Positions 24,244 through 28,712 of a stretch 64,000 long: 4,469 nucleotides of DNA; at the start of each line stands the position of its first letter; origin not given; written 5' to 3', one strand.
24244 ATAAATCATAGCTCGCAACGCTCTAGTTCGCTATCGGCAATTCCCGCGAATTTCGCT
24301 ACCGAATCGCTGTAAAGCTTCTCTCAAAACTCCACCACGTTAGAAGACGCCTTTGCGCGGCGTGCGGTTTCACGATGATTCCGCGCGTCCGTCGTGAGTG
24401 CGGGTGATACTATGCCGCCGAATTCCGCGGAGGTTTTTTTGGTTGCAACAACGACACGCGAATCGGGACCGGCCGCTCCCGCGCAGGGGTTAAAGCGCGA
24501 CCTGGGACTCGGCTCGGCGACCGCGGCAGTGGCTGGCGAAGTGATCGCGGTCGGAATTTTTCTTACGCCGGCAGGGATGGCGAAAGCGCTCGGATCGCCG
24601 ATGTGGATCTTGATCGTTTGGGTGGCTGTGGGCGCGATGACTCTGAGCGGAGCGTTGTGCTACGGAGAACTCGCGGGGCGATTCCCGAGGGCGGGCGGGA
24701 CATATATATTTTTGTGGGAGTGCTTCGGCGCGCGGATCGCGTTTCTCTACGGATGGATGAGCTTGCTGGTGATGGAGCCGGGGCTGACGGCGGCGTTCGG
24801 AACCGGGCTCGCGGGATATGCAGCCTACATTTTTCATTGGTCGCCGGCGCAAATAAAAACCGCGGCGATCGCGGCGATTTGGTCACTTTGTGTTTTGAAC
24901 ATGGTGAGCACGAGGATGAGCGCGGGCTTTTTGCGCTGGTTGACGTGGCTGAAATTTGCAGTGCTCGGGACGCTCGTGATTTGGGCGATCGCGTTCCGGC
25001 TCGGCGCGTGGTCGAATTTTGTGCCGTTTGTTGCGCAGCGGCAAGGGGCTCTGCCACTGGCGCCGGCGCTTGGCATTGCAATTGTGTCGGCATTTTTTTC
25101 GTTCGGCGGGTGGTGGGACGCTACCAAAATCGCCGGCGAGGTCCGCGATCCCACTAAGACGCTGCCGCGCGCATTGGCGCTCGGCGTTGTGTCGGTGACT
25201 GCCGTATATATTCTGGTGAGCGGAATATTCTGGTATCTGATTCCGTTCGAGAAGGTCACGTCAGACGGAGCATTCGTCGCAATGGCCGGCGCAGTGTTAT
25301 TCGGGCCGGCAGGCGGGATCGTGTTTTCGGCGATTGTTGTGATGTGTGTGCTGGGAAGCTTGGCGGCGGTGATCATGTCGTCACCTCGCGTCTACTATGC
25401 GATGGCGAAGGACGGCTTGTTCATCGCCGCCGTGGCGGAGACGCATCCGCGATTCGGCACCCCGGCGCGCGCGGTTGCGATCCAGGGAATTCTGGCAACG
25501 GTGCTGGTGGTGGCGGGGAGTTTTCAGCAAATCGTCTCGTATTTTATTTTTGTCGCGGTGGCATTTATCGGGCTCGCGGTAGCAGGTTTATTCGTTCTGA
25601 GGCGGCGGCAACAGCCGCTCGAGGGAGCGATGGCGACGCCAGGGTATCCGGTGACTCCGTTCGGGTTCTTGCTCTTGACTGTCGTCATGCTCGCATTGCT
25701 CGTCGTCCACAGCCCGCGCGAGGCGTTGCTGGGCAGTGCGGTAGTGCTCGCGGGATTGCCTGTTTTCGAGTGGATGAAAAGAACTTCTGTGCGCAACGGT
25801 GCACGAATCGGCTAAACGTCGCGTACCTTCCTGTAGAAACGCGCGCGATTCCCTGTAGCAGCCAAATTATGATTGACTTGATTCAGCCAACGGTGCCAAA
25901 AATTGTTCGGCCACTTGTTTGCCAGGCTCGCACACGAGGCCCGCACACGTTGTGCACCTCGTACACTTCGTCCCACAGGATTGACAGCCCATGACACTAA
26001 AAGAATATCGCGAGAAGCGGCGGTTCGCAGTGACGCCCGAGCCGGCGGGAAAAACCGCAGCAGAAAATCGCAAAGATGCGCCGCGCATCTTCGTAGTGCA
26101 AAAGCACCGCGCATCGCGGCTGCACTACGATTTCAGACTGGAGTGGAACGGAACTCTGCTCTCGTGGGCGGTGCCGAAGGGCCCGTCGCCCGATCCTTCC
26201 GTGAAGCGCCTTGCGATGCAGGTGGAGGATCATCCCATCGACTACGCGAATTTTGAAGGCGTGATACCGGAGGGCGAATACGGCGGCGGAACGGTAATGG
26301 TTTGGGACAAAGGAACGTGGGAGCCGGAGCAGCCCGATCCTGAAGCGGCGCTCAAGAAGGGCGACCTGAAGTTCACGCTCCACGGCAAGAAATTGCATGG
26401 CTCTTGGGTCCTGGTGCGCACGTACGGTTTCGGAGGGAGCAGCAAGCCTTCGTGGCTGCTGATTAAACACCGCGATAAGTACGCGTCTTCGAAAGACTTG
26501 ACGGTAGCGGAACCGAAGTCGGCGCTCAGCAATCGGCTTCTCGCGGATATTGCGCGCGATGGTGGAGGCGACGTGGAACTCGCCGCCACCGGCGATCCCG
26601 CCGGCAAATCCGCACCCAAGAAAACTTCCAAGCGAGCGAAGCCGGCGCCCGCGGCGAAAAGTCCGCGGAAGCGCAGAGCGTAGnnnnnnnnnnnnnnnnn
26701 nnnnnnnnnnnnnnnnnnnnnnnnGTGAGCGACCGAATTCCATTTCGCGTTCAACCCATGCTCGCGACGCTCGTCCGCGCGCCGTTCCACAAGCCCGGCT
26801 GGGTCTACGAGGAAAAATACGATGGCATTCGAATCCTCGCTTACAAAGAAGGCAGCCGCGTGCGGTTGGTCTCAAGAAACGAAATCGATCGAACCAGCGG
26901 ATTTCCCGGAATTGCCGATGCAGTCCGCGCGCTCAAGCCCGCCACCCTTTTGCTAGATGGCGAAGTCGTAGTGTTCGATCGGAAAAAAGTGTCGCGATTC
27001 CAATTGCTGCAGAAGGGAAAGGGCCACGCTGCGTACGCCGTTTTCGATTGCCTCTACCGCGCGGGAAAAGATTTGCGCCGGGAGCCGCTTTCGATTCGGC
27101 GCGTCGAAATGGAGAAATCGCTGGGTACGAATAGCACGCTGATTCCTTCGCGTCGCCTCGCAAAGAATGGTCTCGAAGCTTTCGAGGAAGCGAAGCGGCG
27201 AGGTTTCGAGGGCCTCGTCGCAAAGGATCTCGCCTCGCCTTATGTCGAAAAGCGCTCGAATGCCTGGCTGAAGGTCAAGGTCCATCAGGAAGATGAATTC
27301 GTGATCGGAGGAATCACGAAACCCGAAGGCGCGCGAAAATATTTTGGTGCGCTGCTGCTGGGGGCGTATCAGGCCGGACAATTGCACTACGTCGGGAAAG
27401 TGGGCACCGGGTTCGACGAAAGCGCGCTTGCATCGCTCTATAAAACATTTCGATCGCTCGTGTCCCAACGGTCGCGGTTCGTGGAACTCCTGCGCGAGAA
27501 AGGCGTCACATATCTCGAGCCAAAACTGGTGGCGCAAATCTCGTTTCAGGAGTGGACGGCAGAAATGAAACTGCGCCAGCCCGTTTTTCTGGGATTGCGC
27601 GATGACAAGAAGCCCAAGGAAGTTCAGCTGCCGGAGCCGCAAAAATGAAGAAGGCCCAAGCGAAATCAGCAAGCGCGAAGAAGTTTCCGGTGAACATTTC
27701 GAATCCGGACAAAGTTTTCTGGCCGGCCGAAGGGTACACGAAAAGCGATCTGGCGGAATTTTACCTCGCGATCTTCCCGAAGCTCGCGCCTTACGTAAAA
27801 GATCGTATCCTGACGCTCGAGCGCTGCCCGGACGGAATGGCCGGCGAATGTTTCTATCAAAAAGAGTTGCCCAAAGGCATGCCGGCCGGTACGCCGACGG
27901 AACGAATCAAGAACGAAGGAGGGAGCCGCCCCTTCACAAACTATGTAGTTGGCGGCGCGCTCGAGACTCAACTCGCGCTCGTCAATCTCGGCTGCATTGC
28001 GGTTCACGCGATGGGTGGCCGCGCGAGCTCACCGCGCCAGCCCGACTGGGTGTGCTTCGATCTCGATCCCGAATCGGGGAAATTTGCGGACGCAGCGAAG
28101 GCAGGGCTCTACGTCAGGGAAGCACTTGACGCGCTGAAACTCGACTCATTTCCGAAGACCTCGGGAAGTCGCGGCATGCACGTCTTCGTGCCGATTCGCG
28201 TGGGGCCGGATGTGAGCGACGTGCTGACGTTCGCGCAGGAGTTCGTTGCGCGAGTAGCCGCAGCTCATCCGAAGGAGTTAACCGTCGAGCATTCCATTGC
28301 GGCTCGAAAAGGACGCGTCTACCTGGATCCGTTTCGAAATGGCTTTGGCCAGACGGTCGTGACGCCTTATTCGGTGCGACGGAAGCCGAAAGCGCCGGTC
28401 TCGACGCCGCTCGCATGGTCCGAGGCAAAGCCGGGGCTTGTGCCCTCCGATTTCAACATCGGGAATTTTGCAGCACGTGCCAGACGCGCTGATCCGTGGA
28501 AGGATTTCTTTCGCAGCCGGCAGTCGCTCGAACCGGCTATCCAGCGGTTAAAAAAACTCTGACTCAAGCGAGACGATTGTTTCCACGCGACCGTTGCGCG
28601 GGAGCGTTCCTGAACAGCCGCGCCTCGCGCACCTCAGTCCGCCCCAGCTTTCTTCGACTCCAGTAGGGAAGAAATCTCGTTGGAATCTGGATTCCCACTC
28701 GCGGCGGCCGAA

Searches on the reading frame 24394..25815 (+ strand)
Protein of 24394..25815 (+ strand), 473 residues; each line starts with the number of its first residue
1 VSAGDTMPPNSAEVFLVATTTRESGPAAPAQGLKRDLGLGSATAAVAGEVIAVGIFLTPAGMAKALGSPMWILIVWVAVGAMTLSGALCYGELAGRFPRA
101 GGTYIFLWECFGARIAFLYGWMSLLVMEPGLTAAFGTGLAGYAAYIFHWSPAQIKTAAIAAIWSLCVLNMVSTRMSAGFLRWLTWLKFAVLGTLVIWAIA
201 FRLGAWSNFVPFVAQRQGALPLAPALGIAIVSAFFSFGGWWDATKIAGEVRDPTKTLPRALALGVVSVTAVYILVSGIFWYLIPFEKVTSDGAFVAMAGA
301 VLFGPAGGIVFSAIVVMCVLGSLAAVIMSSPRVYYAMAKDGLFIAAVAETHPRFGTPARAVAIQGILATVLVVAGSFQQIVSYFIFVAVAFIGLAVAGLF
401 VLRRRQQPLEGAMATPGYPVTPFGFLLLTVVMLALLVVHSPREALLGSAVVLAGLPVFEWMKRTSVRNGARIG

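Call 9: search_protein_families(library=pfam, proteins=[window:24394-25815:+], max_evalue=0.001)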
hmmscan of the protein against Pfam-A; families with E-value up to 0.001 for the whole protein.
window:24394-25815:+ (473 aa): 2 families
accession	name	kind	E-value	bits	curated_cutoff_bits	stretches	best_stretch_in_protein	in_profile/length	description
PF13520.12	AA_permease_2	-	2e-44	152.6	27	1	37-438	1-407/427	Amino acid permease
PF00324.27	AA_permease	-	2.7e-26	92.7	24.6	1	48-396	8-370/470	Amino acid permease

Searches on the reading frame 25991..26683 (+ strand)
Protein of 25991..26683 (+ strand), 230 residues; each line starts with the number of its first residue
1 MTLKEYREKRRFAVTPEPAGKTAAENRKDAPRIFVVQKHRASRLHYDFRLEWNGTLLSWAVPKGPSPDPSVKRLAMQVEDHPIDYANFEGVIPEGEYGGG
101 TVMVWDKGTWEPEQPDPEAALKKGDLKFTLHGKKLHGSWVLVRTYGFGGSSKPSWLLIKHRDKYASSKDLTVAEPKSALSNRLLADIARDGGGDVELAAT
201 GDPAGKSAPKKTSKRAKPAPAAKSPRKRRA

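Call 9: search_protein_families(library=pfam, proteins=[window:25991-26683:+], max_evalue=0.001)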
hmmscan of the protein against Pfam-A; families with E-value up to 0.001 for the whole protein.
window:25991-26683:+ (230 aa): 1 family
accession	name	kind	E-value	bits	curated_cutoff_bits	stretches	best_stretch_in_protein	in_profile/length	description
PF13298.12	LigD_N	-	3e-47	159.6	31.1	1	37-143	1-107/107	DNA Ligase D 3'-phosphoesterase domain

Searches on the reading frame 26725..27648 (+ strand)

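Call 9: search_protein_families(library=pfam, proteins=[window:26725-27648:+], max_evalue=0.001)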
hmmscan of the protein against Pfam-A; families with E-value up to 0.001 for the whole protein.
window:26725-27648:+ (307 aa): 4 families
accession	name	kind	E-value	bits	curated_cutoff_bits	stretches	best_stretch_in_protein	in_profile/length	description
PF01068.26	DNA_ligase_A_M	-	1.5e-28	100.4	26.2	1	11-185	1-204/204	ATP dependent DNA ligase domain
PF04679.21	DNA_ligase_A_C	-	2.4e-27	95.6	27.5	1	204-295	2-94/94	ATP dependent DNA ligase C terminal region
PF09414.15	RNA_ligase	-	2.9e-05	24.7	27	1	26-185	3-171/171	RNA ligase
PF01331.24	mRNA_cap_enzyme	-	5.1e-05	23.6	29.6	1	29-134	21-122/194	mRNA capping enzyme, catalytic domain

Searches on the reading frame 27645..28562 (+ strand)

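Call 9: search_protein_families(library=pfam, proteins=[window:27645-28562:+], max_evalue=0.001)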
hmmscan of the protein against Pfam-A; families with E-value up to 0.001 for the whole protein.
window:27645-28562:+ (305 aa): 2 families
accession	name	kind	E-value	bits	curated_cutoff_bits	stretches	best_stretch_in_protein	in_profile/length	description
PF21686.3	LigD_Prim-Pol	-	6.8e-75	252.3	27.4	1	32-285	1-254/254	LigD, primase-polymerase domain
PF01896.25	DNA_primase_S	-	0.00014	22.7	26.8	0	159-258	33-163/163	DNA primase small subunit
